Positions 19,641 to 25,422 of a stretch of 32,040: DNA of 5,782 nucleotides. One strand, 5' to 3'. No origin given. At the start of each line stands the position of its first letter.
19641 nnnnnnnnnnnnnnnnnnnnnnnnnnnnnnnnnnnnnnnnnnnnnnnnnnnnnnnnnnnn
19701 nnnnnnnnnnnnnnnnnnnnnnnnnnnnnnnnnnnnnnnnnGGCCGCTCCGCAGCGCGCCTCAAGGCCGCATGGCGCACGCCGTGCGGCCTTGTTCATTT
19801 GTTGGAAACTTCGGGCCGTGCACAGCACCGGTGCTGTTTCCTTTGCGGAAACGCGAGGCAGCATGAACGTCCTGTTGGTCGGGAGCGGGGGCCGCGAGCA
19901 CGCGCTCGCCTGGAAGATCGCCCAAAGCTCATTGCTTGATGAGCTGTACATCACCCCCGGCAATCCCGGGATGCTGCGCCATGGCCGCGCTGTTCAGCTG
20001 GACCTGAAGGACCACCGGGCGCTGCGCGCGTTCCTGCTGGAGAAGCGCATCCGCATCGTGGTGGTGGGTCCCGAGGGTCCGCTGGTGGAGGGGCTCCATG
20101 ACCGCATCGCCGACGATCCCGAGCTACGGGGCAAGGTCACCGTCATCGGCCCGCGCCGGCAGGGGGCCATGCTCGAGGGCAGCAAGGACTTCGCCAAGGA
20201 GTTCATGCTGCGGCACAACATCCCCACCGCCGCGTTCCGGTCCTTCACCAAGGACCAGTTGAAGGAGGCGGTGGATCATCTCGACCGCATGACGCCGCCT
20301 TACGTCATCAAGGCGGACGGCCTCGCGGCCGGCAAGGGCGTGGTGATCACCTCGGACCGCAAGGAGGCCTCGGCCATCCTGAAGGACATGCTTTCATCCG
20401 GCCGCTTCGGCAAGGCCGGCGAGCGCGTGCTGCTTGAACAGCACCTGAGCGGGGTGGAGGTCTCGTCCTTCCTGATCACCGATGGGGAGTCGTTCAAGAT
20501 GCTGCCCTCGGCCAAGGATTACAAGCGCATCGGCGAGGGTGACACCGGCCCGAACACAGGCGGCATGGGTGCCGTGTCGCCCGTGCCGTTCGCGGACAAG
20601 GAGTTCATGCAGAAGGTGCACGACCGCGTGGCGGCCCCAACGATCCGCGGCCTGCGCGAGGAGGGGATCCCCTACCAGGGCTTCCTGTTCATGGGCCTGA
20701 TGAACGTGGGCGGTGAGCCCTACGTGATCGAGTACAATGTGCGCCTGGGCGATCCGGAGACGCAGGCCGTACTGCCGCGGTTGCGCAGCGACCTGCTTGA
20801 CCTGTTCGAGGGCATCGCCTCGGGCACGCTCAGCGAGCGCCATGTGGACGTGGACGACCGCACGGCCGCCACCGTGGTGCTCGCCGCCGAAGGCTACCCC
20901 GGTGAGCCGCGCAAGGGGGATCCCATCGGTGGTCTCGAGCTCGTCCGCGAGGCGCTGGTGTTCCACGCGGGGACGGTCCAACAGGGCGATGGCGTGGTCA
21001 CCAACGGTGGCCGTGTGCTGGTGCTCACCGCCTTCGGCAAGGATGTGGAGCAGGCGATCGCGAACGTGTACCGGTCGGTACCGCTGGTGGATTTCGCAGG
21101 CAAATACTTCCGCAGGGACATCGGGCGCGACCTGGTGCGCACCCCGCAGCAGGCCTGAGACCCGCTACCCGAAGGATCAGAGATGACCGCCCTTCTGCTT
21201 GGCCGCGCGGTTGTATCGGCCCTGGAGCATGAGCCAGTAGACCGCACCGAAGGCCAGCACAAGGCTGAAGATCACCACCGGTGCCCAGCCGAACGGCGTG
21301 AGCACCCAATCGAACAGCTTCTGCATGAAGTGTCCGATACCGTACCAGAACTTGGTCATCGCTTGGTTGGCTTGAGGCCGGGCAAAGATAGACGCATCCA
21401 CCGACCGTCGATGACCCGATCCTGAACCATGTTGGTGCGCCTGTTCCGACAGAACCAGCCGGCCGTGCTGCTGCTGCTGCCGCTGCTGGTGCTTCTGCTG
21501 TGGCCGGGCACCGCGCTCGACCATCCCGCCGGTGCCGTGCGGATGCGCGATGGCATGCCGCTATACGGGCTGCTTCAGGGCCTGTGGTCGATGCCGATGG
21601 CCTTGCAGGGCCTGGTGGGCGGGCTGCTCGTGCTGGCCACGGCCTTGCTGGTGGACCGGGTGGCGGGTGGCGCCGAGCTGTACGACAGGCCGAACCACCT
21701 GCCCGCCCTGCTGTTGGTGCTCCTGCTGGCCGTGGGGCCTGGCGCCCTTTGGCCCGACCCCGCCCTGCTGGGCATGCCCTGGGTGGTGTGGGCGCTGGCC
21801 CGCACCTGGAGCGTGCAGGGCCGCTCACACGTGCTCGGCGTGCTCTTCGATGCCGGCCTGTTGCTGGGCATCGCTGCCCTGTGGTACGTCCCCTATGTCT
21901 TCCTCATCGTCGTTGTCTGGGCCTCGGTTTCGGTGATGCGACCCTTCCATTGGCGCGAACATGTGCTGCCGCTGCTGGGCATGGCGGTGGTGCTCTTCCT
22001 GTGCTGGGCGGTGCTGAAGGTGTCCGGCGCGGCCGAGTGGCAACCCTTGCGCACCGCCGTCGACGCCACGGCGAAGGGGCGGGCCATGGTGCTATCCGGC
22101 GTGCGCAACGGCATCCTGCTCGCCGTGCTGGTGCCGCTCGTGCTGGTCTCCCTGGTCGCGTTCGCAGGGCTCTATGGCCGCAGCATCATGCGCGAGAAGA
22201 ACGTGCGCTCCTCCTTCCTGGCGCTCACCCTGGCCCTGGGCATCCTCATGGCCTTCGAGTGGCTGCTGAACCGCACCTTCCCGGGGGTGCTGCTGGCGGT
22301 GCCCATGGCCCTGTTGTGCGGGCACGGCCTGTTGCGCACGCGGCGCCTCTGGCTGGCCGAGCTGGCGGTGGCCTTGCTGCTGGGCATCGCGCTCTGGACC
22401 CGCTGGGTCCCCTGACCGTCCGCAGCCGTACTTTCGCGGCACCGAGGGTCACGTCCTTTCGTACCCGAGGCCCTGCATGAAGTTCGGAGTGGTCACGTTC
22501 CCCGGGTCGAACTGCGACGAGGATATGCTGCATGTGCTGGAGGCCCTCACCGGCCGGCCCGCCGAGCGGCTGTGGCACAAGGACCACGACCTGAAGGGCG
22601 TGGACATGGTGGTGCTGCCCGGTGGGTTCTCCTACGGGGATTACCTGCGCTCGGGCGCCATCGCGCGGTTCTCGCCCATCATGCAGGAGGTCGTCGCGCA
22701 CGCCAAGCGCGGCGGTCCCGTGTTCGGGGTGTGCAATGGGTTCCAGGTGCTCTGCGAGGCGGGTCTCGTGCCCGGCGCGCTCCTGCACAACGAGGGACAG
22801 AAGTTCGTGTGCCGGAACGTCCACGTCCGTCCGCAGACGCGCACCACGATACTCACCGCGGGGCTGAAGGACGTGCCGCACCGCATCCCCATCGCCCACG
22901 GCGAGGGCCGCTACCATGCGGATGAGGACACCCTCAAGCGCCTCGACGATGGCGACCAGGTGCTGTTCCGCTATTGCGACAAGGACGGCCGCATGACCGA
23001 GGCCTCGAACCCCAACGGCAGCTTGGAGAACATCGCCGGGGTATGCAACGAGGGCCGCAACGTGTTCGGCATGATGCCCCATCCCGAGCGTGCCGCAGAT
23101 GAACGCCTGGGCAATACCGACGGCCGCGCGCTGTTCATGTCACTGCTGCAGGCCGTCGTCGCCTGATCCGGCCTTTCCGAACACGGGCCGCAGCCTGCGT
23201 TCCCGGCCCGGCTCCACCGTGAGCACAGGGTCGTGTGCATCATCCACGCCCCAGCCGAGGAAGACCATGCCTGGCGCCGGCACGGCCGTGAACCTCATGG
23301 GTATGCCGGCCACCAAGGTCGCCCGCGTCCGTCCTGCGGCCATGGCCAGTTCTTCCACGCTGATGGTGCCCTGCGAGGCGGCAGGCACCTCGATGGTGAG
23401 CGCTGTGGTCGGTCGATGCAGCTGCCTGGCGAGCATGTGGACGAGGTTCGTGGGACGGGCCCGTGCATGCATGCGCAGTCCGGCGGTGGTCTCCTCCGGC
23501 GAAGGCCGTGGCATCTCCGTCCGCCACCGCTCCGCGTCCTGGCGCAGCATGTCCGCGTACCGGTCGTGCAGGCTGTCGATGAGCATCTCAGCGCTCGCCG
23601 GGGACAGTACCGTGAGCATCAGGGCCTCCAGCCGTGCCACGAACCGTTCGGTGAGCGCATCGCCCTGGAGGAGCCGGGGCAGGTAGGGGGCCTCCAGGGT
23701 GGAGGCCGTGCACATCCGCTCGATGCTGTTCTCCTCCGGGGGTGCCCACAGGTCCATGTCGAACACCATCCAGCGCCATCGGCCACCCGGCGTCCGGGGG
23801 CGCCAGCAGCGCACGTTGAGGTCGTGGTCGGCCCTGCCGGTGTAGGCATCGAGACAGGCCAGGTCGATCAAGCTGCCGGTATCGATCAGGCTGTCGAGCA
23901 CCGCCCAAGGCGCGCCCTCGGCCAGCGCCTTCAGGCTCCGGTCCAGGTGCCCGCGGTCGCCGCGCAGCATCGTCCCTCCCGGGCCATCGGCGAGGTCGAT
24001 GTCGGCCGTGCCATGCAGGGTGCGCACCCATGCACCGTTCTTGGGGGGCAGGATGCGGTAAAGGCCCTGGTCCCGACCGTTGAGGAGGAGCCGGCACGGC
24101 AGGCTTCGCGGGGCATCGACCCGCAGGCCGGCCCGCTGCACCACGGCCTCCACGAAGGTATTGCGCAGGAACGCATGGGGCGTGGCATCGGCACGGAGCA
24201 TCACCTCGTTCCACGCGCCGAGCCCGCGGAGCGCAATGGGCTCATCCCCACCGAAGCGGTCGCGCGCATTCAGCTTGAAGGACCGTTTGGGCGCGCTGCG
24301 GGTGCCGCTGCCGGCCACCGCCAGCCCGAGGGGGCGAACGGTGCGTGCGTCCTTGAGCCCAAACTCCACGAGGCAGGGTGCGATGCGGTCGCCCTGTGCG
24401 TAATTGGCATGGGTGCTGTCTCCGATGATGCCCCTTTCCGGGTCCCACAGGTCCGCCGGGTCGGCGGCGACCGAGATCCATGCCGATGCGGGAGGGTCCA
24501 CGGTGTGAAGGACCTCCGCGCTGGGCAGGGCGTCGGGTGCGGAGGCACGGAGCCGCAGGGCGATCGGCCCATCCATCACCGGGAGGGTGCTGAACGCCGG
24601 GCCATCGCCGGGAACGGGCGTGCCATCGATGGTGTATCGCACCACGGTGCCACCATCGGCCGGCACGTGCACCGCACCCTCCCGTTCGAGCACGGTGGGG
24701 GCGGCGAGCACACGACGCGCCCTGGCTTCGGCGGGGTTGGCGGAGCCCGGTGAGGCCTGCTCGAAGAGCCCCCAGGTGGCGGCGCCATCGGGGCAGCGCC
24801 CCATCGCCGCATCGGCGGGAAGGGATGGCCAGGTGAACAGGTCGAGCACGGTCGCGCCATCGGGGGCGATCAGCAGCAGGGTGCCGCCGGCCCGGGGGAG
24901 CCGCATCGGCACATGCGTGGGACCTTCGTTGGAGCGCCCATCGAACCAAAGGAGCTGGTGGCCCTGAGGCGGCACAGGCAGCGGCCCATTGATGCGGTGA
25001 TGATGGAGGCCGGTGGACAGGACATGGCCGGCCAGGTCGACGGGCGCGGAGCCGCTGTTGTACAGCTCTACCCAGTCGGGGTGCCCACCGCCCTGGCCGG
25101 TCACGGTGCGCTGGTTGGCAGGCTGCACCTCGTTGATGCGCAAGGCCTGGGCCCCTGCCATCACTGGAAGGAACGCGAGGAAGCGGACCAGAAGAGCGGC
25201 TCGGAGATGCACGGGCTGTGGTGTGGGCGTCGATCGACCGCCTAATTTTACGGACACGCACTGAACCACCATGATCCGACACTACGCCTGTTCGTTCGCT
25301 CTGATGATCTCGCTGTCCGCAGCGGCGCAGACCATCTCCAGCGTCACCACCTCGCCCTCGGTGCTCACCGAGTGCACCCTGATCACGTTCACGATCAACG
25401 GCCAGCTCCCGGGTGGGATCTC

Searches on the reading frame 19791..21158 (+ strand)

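Call 37: search_protein_families(library=pfam, proteins=[window:19791-21158:+], max_evalue=0.001)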
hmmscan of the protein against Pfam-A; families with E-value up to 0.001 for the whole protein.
window:19791-21158:+ (455 aa): 3 families
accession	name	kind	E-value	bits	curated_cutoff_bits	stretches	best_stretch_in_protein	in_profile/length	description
PF01071.24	GARS_A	-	3.9e-70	236.1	27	1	130-324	1-194/194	Phosphoribosylglycinamide synthetase, ATP-grasp (A) domain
PF02844.21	GARS_N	-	6.5e-30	104.3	29.5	1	25-129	1-100/100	Phosphoribosylglycinamide synthetase, N domain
PF02843.22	GARS_C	-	2.2e-28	98.9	34.8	1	359-446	1-91/92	Phosphoribosylglycinamide synthetase, C domain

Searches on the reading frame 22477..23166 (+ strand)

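Call 85: search_protein_families(library=pfam, proteins=[window:22477-23166:+], max_evalue=0.001)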
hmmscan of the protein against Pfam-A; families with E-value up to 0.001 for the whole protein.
window:22477-23166:+ (229 aa): 4 families
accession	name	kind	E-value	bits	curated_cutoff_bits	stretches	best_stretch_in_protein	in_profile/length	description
PF13507.12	GATase_5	-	1.2e-44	152.8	27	1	4-209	5-232/260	CobB/CobQ-like glutamine amidotransferase domain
PF07685.20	GATase_3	-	5.1e-09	36.5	27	1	32-95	29-91/196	CobB/CobQ-like glutamine amidotransferase domain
PF01965.30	DJ-1_PfpI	-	1.2e-06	28.9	26.6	1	40-100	60-115/165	DJ-1/PfpI family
PF00117.34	GATase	-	7.8e-05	22.9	22.8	1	34-114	38-92/190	Glutamine amidotransferase class-I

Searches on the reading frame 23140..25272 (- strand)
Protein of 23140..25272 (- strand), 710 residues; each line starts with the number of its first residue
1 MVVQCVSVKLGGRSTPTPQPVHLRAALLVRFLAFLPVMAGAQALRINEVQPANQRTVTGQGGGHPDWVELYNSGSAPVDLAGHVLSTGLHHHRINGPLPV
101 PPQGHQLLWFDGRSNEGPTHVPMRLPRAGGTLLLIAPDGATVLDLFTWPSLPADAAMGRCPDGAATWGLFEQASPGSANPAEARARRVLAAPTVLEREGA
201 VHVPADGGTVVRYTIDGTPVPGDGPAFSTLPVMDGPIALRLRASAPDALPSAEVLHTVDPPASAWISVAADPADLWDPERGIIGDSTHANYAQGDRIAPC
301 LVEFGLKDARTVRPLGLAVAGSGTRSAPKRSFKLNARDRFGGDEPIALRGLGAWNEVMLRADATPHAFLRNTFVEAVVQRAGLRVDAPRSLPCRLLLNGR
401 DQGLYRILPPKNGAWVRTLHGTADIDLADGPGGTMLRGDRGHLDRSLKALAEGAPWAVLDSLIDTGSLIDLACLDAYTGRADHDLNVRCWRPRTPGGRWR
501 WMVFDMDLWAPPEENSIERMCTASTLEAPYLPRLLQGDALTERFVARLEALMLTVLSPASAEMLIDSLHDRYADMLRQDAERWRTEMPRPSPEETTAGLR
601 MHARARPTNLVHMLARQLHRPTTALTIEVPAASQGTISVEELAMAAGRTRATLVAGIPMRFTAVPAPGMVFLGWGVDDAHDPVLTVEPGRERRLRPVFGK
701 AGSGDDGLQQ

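Call 37: search_protein_families(library=pfam, proteins=[window:23140-25272:-], max_evalue=0.001)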
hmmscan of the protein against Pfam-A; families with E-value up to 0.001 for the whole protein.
window:23140-25272:- (710 aa): 2 families
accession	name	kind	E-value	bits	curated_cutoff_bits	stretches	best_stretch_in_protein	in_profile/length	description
PF08757.17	CotH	-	4.6e-21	76.1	23.8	2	448-608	150-320/322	CotH kinase protein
PF00932.25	LTD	-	1.1e-06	29.4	34.3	1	41-112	5-71/109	Lamin Tail Domain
